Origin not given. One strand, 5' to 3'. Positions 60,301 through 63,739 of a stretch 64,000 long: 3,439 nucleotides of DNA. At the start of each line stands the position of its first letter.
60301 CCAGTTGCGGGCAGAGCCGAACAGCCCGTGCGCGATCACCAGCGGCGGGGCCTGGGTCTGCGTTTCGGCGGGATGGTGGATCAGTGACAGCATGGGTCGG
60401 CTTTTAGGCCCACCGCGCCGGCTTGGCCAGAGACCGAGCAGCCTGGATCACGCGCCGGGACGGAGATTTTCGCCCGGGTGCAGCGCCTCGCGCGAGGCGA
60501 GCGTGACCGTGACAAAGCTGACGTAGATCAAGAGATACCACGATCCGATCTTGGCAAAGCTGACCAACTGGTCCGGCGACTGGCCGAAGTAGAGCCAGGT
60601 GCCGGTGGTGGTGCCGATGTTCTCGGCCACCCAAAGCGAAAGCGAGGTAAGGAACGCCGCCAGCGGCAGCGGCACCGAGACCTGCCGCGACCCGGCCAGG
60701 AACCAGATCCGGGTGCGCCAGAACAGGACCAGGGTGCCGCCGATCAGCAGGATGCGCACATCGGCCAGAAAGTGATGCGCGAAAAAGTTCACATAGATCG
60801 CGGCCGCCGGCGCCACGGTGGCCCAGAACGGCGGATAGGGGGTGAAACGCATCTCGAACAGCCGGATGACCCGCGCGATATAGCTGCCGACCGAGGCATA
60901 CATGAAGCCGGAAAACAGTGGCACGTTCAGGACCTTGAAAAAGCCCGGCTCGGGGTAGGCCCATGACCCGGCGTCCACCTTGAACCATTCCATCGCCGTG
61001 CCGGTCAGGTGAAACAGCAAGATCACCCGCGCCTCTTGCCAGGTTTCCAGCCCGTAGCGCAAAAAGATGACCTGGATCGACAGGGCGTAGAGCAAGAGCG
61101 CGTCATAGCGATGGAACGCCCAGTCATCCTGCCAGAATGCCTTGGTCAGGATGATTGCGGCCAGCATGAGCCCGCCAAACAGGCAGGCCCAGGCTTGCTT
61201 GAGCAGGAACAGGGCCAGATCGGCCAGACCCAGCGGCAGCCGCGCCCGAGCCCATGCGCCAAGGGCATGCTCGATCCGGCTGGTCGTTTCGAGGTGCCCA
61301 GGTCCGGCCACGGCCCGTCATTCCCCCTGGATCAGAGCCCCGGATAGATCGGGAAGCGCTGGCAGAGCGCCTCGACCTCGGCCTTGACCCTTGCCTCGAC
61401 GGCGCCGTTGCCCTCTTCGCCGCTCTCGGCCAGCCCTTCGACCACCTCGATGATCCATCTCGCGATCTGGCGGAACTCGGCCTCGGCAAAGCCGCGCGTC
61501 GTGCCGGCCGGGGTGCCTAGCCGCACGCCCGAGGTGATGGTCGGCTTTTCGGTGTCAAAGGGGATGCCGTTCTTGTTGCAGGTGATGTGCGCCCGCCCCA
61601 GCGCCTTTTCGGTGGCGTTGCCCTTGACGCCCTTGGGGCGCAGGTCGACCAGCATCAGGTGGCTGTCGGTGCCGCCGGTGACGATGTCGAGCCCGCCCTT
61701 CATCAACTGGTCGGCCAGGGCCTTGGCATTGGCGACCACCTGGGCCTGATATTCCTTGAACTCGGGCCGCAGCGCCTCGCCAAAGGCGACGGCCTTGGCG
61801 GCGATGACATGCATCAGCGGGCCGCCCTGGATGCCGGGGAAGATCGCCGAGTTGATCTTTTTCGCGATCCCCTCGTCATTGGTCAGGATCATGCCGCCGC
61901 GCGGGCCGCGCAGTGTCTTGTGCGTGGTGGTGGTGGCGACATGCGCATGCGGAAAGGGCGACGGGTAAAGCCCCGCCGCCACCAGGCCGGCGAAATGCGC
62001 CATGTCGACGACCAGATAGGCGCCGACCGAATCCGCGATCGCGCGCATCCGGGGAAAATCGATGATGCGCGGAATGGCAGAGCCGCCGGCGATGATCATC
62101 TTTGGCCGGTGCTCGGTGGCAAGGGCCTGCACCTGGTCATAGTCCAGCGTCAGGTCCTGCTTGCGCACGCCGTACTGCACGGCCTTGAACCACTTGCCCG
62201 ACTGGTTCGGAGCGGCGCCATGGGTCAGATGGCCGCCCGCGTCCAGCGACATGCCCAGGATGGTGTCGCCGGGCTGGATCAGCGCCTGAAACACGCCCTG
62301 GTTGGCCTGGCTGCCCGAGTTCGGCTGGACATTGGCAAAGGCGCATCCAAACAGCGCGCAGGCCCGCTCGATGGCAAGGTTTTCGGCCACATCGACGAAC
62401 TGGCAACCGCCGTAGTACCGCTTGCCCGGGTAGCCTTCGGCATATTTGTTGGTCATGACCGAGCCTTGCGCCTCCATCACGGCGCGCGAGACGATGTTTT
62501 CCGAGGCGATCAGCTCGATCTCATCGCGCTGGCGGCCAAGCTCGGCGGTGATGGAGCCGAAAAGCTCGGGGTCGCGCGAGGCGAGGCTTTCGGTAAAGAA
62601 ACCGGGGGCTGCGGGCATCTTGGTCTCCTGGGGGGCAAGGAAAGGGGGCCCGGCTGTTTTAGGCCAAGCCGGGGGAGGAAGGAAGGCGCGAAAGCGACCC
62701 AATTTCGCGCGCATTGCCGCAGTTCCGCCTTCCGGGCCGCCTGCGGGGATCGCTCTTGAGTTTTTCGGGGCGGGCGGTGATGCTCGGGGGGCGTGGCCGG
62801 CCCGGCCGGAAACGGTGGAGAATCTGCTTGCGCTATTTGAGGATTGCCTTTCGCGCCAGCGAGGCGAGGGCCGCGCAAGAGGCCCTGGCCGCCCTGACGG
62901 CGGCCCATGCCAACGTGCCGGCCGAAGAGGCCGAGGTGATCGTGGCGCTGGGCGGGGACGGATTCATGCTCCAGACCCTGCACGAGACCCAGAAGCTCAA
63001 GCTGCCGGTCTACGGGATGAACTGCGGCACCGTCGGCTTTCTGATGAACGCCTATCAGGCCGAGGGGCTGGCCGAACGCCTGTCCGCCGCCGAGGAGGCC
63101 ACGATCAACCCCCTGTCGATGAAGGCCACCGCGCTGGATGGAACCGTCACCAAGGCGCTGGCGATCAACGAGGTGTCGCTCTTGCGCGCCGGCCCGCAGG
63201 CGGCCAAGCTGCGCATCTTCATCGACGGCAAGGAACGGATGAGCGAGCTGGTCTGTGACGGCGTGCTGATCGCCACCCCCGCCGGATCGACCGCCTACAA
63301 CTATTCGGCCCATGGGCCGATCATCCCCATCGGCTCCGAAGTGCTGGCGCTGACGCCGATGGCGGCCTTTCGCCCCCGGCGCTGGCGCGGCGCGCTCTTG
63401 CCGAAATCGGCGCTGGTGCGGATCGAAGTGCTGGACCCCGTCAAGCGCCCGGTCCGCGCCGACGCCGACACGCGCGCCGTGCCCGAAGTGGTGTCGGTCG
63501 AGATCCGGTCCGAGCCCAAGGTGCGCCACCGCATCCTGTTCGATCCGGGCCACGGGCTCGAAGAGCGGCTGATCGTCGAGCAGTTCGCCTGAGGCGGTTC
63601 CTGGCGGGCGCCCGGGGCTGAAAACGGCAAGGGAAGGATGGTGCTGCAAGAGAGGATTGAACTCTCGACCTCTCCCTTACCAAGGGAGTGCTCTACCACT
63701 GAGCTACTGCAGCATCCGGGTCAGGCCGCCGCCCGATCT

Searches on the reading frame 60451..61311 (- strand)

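Call 86: search_protein_families(library=pfam, proteins=[window:60451-61311:-], max_evalue=0.001)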
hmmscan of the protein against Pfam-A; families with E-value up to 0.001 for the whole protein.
window:60451-61311:- (287 aa): 1 family
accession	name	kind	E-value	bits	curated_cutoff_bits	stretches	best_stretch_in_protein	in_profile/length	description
PF05675.17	DUF817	-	6.2e-92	308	25.9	1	32-266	2-237/237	Protein of unknown function (DUF817)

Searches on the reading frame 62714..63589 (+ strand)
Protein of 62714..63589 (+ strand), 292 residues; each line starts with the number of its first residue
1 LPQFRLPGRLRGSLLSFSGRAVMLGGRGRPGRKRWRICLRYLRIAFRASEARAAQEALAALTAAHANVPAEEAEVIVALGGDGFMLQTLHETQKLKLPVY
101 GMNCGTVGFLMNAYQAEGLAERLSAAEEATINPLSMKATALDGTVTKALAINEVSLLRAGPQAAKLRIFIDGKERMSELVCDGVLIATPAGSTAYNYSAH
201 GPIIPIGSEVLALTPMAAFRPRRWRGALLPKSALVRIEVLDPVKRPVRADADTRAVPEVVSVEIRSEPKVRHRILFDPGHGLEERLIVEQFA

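Call 86: search_protein_families(library=pfam, proteins=[window:62714-63589:+], max_evalue=0.001)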
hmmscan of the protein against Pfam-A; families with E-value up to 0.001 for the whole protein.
window:62714-63589:+ (292 aa): 2 families
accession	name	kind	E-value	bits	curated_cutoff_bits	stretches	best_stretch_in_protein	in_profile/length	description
PF20143.4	NAD_kinase_C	-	1.3e-09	38.2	23.7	1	153-240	3-89/126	ATP-NAD kinase C-terminal domain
PF01513.26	NAD_kinase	-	4.7e-09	37.1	25.5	1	60-123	60-122/130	ATP-NAD kinase N-terminal domain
